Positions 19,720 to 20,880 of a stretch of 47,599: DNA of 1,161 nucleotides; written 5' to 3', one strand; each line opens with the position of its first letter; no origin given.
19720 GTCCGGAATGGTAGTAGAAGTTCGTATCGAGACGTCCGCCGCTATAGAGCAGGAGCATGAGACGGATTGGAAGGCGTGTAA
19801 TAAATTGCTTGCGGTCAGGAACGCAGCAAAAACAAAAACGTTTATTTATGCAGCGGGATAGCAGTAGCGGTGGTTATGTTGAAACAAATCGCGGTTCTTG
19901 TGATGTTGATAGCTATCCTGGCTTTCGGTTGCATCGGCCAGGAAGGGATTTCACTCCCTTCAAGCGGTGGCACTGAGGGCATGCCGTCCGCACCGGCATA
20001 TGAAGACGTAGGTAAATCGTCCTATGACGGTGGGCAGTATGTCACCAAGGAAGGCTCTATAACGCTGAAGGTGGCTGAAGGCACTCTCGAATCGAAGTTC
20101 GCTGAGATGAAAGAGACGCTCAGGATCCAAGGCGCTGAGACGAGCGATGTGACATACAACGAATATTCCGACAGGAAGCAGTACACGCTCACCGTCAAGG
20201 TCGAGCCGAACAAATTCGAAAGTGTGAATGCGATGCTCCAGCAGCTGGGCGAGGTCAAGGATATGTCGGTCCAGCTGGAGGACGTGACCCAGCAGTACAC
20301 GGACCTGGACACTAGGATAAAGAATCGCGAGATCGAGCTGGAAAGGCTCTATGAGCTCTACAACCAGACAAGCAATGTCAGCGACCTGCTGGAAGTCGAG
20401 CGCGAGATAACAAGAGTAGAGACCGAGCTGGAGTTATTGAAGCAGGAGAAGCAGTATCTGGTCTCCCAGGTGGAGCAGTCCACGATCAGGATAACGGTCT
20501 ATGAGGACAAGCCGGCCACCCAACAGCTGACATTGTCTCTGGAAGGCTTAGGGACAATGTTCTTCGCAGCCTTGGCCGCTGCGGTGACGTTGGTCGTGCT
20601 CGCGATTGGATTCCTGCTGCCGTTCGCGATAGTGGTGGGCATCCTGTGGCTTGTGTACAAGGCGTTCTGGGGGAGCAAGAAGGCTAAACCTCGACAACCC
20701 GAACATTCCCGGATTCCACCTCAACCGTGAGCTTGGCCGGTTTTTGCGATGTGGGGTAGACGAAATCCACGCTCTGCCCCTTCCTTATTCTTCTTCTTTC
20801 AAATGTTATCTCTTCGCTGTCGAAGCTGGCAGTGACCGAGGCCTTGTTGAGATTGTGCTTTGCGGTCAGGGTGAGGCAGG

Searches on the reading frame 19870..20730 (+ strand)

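Call 111: search_protein_families(library=pfam, proteins=[window:19870-20730:+], max_evalue=0.0001)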
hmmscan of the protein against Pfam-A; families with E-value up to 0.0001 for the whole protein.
window:19870-20730:+ (286 aa): 1 family
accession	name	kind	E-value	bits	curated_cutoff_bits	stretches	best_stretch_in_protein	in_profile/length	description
PF14257.11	DUF4349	-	1.1e-41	143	27.7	1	58-263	3-212/213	Domain of unknown function (DUF4349)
